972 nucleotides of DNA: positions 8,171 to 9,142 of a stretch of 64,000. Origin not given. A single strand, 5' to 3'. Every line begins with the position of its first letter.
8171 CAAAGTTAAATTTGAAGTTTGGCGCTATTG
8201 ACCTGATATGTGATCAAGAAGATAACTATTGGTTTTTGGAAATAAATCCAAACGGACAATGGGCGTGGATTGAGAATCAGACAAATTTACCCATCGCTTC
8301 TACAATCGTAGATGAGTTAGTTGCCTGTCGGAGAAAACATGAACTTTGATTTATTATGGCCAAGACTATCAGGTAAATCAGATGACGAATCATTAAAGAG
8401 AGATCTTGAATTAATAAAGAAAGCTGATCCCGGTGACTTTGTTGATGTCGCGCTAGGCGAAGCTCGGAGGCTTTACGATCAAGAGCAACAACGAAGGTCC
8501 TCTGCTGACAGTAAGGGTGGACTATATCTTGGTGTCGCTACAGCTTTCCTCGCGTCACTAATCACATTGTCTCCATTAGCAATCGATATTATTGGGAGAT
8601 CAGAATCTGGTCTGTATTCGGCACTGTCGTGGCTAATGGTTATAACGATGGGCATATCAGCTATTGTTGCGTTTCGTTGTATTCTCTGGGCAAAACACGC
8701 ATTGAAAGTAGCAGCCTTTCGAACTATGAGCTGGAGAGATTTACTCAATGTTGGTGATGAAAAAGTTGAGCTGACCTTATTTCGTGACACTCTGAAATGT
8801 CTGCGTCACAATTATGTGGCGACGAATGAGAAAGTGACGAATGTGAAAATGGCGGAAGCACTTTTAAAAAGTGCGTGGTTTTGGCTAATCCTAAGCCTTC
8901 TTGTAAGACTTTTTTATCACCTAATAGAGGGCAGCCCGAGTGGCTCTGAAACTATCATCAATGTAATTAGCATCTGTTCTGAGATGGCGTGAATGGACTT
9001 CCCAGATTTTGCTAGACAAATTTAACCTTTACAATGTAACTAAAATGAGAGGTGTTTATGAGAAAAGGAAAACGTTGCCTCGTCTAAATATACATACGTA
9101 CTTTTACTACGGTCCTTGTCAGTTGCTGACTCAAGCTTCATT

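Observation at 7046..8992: Putative graspetide RiPP operon with a three-core precursor, carried as transposon cargo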

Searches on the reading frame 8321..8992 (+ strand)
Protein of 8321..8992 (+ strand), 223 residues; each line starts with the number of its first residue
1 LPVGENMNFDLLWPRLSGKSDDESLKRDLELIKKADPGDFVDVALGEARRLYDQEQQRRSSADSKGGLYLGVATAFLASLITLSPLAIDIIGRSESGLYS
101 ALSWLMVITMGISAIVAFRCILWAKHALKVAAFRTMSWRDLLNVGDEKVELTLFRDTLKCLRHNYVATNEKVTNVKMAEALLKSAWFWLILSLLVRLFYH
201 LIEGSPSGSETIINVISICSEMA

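Call 3: search_protein_families(library=pfam, proteins=[window:8321-8992:+], max_evalue=1)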
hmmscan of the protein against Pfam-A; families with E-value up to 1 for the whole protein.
window:8321-8992:+ (223 aa): 0 families

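Call 4: search_protein_families(library=ncbifam, proteins=[window:8321-8992:+], max_evalue=1)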
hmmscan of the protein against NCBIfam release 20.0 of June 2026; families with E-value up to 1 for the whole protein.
window:8321-8992:+ (223 aa): 2 families
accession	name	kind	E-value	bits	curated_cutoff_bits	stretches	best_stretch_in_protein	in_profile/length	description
NF010817.0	PRK14221.1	equivalog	0.011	16.1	103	1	66-118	65-117/124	fluoride efflux transporter CrcB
TIGR00074.1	hypC_hupF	subfamily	0.062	13.2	48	1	28-60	29-61/80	HypC/HybG/HupF family hydrogenase formation chaperone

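Call 5: search_protein_families(library=padloc, proteins=[window:8321-8992:+], max_evalue=1)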
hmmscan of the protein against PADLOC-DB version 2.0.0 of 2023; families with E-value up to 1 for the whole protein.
window:8321-8992:+ (223 aa): 1 family
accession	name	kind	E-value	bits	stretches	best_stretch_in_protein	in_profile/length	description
PDLC02365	PycTM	-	0.0079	14.5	1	56-122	13-78/165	-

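Call 40: find_homologous_proteins(query=window:8339-8992:+, max_evalue=0.001)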
Query window:8339-8992:+ (217 aa): 17 proteins with E <= 0.001 among 726 candidates.
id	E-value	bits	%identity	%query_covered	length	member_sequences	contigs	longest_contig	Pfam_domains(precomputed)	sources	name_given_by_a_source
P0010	8.2e-137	471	100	100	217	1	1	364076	-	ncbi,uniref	ncbi:hypothetical protein [Idiomarina sp.]|uniref:hypothetical protein n=1 Tax=Idiomarina sp. TaxID=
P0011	5.7e-119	413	88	100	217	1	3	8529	-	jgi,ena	-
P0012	1.7e-116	405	88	100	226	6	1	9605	-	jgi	jgi:hypothetical protein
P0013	1.1e-113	396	86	100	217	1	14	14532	-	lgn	-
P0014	4.6e-112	391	82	100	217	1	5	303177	-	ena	-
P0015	6.8e-111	387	81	100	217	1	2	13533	-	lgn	-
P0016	3.0e-104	365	81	97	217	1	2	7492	-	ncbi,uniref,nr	ncbi:hypothetical protein [Idiomarina piscisalsi]|uniref:Uncharacterized protein n=1 Tax=Idiomarina 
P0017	5.4e-99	348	75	100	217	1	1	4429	-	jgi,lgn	jgi:hypothetical protein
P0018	7.7e-98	344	74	100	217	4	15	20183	-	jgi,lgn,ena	-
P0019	4.8e-95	335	72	100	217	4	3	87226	PF18967.6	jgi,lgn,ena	-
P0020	7.0e-86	305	66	100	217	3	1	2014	-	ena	-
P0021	1.3e-30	125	34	100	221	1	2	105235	-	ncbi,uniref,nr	ncbi:hypothetical protein FCV66_13325 [Enterovibrio norvegicus]|uniref:hypothetical protein n=1 Tax=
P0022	1.2e-16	79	32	88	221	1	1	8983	PF18967.6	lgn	-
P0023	2.0e-15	75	32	88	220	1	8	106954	-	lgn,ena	-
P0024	2.0e-15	75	32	88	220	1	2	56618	-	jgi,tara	tara:strand:- start:1275 stop:1937 length:663 start_codon:yes stop_codon:yes gene_type:complete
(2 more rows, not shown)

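Call 42: search_protein_families(library=pfam, alignment_id=A2, max_evalue=1)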
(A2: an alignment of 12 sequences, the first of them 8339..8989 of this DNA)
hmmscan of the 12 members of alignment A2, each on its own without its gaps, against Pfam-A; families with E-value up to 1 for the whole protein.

A. member 1, window:8339-8989:+ (217 aa): 0 families

B. families by the number of members that match (of 12 scanned): 7 families
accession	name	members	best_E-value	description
PF24838.2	8xMP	5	0.0005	Octameric membrane protein family (8xMP)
PF02901.20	PFL-like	4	0.26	Pyruvate formate lyase-like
PF24007.1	DUF7321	3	0.28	Domain of unknown function (DUF7321)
PF12428.13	DUF3675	1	0.024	Protein of unknown function (DUF3675)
PF19361.4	DUF5937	1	0.075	Family of unknown function (DUF5937)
PF20990.2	DUF2207_C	1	0.084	Predicted membrane protein (DUF2207) C-terminal domain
PF20875.2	SidC_C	1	0.11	SidC, C-terminal domain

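Call 43: search_protein_families(library=padloc, alignment_id=A2, max_evalue=1)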
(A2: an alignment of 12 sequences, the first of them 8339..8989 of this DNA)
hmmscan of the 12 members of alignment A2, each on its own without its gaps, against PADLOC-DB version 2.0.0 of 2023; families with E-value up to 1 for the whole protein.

A. member 1, window:8339-8989:+ (217 aa): 1 family
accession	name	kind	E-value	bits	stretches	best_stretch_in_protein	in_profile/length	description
PDLC02365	PycTM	-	0.0068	14.7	1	50-116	13-78/165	-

B. families by the number of members that match (of 12 scanned): 6 families
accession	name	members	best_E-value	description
PDLC02365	PycTM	10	7e-06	-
PDLC02363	PycTM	9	0.0003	-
PDLC02364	PycTM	8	8.8e-08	-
PDLC00700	Effector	5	0.005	2TM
PDLC00711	Effector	1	0.0058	2TM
PDLC00703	Effector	1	0.0065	2TM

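Call 51: find_encoding_contigs(protein=P0021, flank=8000, max_places=2)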
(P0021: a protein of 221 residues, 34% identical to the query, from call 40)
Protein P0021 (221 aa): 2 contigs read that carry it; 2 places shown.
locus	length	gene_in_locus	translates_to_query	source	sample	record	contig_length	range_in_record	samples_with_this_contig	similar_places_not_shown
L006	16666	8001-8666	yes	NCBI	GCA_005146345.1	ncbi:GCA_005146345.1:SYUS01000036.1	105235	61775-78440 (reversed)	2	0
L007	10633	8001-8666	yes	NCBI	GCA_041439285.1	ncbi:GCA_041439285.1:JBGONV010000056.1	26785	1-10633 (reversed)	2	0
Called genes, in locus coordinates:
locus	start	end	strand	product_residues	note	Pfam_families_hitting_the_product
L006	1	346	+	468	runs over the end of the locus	PF00817:IMS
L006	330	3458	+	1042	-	PF02811:PHP, PF07733:DNA_pol3_alpha, PF17657:DNA_pol3_finger, PF14579:HHH_6, PF01336:tRNA_anti-codon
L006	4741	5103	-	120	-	PF03795:YCII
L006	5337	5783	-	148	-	PF00583:Acetyltransf_1, PF13527:Acetyltransf_9 (faint), PF13673:Acetyltransf_10, PF13508:Acetyltransf_7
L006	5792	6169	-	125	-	PF00903:Glyoxalase, PF12681:Glyoxalase_2 (weak)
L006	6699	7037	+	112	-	-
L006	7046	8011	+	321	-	PF21068:ATPgraspMvdD (weak), PF08443:RimK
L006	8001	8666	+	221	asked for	-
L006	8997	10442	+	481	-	-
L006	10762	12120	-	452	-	-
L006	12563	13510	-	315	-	PF01584:CheW, PF00072:Response_reg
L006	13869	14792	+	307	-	PF01584:CheW, PF00072:Response_reg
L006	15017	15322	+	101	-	PF04363:DUF496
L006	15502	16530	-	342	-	PF13609:Porin_4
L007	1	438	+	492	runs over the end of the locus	PF03440:APT, PF01117:Aerolysin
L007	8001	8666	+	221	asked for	-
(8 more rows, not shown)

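Call 52: find_encoding_contigs(protein=P0023, flank=8000, max_places=2)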
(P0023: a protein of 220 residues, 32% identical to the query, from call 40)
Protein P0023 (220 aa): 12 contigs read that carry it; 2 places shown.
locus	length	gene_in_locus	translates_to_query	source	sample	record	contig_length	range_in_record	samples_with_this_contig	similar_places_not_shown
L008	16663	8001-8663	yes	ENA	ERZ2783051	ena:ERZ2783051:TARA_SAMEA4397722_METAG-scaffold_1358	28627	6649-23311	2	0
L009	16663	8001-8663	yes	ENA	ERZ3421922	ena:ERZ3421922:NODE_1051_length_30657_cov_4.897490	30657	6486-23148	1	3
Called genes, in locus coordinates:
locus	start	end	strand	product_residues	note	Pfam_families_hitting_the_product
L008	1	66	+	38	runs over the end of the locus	-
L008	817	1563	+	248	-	PF20432:Xre-like-HTH (weak)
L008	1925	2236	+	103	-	-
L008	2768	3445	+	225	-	PF00092:VWA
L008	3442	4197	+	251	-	PF13672:PP2C_2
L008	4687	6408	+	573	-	PF01396:Zn_ribbon_Top1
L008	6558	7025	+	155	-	-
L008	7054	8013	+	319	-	PF08443:RimK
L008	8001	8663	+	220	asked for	-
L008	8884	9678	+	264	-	PF08878:HamA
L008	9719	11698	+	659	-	PF00270:DEAD, PF04851:ResIII, PF13401:AAA_22 (weak), PF00271:Helicase_C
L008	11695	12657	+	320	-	-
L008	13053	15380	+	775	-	-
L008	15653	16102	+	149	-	-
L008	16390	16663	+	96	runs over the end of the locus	-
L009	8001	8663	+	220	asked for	-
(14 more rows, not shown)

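Call 56: search_protein_representatives(alignment_id=A2)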
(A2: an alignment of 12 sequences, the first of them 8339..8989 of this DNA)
Query: 12 sequences, 217 profile positions. Proteins with E-value up to 0.001 (for the whole library): 593; up to 1e-10: 278; up to 1e-30: 65. The best 150 are listed.
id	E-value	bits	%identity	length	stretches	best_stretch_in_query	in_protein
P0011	7.3e-106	368.7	-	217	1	1-217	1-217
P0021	6.2e-84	297.0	-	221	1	1-217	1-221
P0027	1.2e-71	256.9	-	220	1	4-214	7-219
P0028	6.7e-55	202.1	-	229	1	1-200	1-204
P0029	1.3e-49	184.8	-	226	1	4-199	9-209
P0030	2.9e-49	183.7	-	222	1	2-214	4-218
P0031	2.9e-49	183.7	-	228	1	1-192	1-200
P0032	4.5e-48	179.8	-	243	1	1-203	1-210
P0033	1.4e-47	178.2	-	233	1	1-213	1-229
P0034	2.3e-45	171.0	-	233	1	4-202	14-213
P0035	3.2e-45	170.5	-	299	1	1-195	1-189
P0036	1.5e-43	165.0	-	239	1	3-199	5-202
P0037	2.1e-42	161.2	-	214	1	2-205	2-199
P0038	3.1e-42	160.7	-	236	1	3-212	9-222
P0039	6.4e-41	156.4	-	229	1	1-198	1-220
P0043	1.4e-38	148.8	-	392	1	3-198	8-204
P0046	4.9e-38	147.0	-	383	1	4-195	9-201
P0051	6.2e-37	143.4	-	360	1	4-195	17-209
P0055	1.7e-35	138.7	-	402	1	15-195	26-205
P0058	4.6e-35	137.3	-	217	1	4-198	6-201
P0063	1.7e-34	135.4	-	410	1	4-195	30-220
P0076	1.5e-32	129.1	-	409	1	4-196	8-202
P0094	3.9e-30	121.2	-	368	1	4-192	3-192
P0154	6.8e-23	97.5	-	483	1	6-197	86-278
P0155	1.0e-22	96.9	-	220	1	4-194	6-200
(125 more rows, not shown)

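Call 57: predict_structure(alignment_id=A2)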
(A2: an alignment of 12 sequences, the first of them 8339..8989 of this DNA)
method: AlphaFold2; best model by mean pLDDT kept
length: 217 residues; sequences in the alignment: 12
mean_pLDDT: 76.9   pTM: 0.63
mean pLDDT of the five models: 76.9, 74.4, 72.8, 71.4, 68.6
residues with pLDDT >= 90: 42; 70-90: 112; 50-70: 42; < 50: 21
segments of 3 or more residues with pLDDT < 50: 1-4, 201-217
pLDDT, mean of each block of 10 residues (from residue 1): 51 60 81 86 86 87 92 83 67 82 91 91 69 67 80 82 86 92 89 70 45 43
secondary structure, 60 per line:
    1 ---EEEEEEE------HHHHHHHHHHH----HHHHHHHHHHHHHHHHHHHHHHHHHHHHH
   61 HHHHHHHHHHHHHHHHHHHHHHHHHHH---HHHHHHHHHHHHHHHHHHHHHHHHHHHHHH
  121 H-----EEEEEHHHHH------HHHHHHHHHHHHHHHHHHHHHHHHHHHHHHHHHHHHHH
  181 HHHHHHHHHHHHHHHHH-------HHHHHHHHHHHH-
elements in order: E4-10 H17-27 H32-87 H91-121 E127-131 H132-136 H143-197 H205-216

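Call 58: search_protein_families(library=pfam, proteins=[P0043, P0046, P0055, P0063, P0076, P0154, P0051, P0035, P0094, P0028], max_evalue=0.01)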
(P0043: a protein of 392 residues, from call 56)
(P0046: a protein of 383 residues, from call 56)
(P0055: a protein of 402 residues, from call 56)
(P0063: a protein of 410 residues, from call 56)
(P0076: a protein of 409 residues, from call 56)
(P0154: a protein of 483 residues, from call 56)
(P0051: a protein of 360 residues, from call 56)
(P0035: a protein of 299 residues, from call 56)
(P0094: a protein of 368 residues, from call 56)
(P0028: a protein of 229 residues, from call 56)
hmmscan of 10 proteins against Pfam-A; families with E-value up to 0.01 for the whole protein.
P0043 (392 aa): 0 families

P0046 (383 aa): 0 families

P0055 (402 aa): 0 families

P0063 (410 aa): 0 families

P0076 (409 aa): 0 families

P0154 (483 aa): 0 families

P0051 (360 aa): 0 families

P0035 (299 aa): 0 families

P0094 (368 aa): 0 families

P0028 (229 aa): 0 families

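Call 61: fold_search(model_id=the predicted structure, library=pdb)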
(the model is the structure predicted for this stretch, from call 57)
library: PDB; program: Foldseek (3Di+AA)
matches with E <= 10: 690; with E <= 0.001: 0
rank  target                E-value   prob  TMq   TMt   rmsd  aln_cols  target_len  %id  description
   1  6z0c_D                5.7e-02  0.57  0.24  0.26  18.7       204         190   10  Structure of in silico modelled artificial Maquette-3 protein (released 2021-03-17)
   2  8d9p                  6.6e-02  0.98  0.35  0.39  16.0       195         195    6  De Novo Photosynthetic Reaction Center Protein Equipped with Heme B and Mn(II) cations (released 2022-09-28)
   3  4bem_J                7.7e-02  0.30  0.20  0.23  20.4       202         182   14  Crystal structure of the F-type ATP synthase c-ring from Acetobacterium woodii. (released 2014-03-26)
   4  6z0c_C                1.0e-01  0.47  0.24  0.26  17.3       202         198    9  Structure of in silico modelled artificial Maquette-3 protein (released 2021-03-17)
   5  6z0c_A                1.0e-01  0.47  0.24  0.26  17.3       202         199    9  Structure of in silico modelled artificial Maquette-3 protein (released 2021-03-17)
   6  6z0c_B                1.3e-01  0.41  0.23  0.25  18.5       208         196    9  Structure of in silico modelled artificial Maquette-3 protein (released 2021-03-17)
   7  9cpc_3H               1.4e-01  0.77  0.33  0.25  13.4       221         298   11  Atomic model of porcine brain ventricles cilia doublet microtubule (48-nm periodicity) (released 2024-10-23)
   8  8s2p_AAA              1.5e-01  0.41  0.24  0.27  20.3       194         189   11  Crystal structure of Borrelia burgdorferi paralogous family 12 outer surface protein BBH37 (space group p21) (released 2025-03-05)
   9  6dv1_A                1.7e-01  0.57  0.23  0.26  18.8       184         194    8  Crystal structure of the alpha-E-catenin actin-binding domain (released 2018-12-19)
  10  4phq_B                1.8e-01  0.33  0.25  0.20  21.4       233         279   12  ClyA CC6/264 ox (6-303) (released 2014-09-24)
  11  8s2p_BBB              1.8e-01  0.38  0.24  0.28  15.8       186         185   11  Crystal structure of Borrelia burgdorferi paralogous family 12 outer surface protein BBH37 (space group p21) (released 2025-03-05)
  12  3o1h_A                1.9e-01  0.41  0.27  0.23  32.4       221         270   12  Crystal Structure of the TorS sensor domain - TorT complex in the presence of TMAO (released 2011-12-21)
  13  2d4c_C                2.2e-01  0.47  0.29  0.29  15.6       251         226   11  Crystal structure of the endophilin BAR domain mutant (released 2006-07-11)
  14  4pho_A                2.3e-01  0.30  0.24  0.19  21.6       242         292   12  ClyA CC6/264 ox (2-303) (released 2014-09-24)
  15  3o1j_A                2.3e-01  0.23  0.21  0.17  30.2       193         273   13  Crystal Structure of the TorS sensor domain - TorT complex in the absence of isopropanol (released 2011-12-21)
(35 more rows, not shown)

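Call 62: find_encoding_contigs(protein=P0014, flank=10000, max_places=2)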
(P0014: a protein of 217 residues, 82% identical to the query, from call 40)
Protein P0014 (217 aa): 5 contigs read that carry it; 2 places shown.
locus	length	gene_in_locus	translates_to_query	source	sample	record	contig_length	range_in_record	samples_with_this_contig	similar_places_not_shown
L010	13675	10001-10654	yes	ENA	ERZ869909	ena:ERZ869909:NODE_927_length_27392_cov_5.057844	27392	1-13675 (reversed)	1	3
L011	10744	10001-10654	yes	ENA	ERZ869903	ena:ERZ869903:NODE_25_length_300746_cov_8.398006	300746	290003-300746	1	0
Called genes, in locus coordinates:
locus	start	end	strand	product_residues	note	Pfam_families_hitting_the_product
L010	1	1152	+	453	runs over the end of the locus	PF05195:AMP_N, PF00557:Peptidase_M24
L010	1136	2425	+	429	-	PF01494:FAD_binding_3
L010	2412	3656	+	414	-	PF01494:FAD_binding_3, PF05834:Lycopene_cycl (faint), PF07992:Pyr_redox_2 (faint)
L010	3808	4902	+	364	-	PF01571:GCV_T, PF08669:GCV_T_C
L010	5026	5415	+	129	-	PF01597:GCV_H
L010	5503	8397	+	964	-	PF02347:GDC-P, PF21478:GcvP2_C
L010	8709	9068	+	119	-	-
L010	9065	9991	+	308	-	PF08443:RimK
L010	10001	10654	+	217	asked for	-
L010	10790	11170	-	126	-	-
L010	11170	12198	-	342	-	-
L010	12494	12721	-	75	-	-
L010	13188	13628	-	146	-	PF00266:Aminotran_5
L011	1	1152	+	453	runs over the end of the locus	PF05195:AMP_N, PF00557:Peptidase_M24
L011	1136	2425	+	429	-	PF01494:FAD_binding_3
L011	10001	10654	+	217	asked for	-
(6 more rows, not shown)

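Call 63: find_encoding_contigs(protein=P0019, flank=10000, max_places=2)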
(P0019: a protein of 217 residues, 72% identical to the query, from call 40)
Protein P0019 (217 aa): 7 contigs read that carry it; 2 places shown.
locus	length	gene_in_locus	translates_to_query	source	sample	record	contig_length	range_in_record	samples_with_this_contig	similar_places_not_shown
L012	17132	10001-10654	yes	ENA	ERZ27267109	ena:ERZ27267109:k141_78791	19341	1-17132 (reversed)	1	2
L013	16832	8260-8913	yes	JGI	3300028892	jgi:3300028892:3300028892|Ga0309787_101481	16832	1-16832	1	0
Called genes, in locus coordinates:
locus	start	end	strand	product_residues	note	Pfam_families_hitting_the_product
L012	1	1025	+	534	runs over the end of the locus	-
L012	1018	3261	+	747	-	-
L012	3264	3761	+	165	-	-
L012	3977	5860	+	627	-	PF07693:KAP_NTPase, PF13401:AAA_22 (weak)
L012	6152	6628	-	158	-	PF09722:Xre_MbcA_ParS_C (weak)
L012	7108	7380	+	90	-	-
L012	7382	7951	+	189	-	PF00239:Resolvase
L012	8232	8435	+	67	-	PF09722:Xre_MbcA_ParS_C (weak)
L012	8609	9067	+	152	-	-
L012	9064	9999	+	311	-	PF08443:RimK (weak)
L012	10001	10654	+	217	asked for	PF18967:PycTM (weak)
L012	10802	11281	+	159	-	-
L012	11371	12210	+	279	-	PF10137:CAP12-PCTIR_TIR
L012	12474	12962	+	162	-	PF28121:VPA1267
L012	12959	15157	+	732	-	PF14490:HHH_RecD2, PF13086:AAA_11 (faint), PF13604:AAA_30, PF01443:Viral_helicase1 (faint), PF13245:AAA_19, PF18335:SH3_13 (weak), PF13538:UvrD_C_2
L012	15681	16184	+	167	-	-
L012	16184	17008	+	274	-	-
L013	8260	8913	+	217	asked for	PF18967:PycTM (weak)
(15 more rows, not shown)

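Call 64: find_encoding_contigs(protein=P0018, flank=10000, max_places=3)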
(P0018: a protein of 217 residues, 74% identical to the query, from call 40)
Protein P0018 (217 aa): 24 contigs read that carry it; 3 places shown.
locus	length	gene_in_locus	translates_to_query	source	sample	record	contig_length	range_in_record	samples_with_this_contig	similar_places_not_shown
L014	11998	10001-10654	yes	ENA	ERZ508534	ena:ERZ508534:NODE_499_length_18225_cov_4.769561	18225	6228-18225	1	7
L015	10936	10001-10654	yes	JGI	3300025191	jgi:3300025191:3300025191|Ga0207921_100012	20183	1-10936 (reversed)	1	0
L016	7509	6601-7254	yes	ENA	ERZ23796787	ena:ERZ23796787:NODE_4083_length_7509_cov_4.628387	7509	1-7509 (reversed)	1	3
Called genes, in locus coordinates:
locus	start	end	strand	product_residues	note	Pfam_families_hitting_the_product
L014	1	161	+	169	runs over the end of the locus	PF28121:VPA1267, PF19776:DUF6262 (faint)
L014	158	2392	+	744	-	PF14490:HHH_RecD2, PF13086:AAA_11 (faint), PF13604:AAA_30, PF01443:Viral_helicase1 (faint), PF13245:AAA_19, PF18335:SH3_13, PF13538:UvrD_C_2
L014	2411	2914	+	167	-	-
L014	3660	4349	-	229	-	-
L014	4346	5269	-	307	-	-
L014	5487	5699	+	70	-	-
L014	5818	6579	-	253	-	-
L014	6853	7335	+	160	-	-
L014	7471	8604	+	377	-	-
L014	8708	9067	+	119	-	-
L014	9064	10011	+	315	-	-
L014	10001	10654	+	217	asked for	-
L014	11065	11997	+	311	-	?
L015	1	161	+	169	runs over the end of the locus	PF28121:VPA1267, PF19776:DUF6262 (faint)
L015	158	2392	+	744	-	PF14490:HHH_RecD2, PF13086:AAA_11 (faint), PF13604:AAA_30, PF01443:Viral_helicase1 (faint), PF13245:AAA_19, PF18335:SH3_13, PF13538:UvrD_C_2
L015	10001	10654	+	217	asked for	-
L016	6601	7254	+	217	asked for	-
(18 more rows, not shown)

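Call 67: search_protein_families(library=padloc, alignment_id=A3, max_evalue=0.01)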
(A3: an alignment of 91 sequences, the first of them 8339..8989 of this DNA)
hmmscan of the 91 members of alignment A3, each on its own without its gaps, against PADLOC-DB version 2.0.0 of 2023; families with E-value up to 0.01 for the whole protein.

A. member 1, window:8339-8989:+ (217 aa): 1 family
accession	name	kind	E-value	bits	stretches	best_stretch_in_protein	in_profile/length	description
PDLC02365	PycTM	-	0.0068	14.7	0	50-116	13-78/165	-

B. families by the number of members that match (of 91 scanned): 9 families
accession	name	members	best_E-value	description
PDLC02364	PycTM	34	2.2e-06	-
PDLC02365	PycTM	27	8e-06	-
PDLC02363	PycTM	12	0.0002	-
PDLC00711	Effector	4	2e-05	2TM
PDLC00700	Effector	4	0.00043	2TM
PDLC00703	Effector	2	0.0061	2TM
PDLC00678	Effector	1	0.00055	2TM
PDLC00685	Effector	1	0.001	2TM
PDLC01043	CorA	1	0.0031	CorA-like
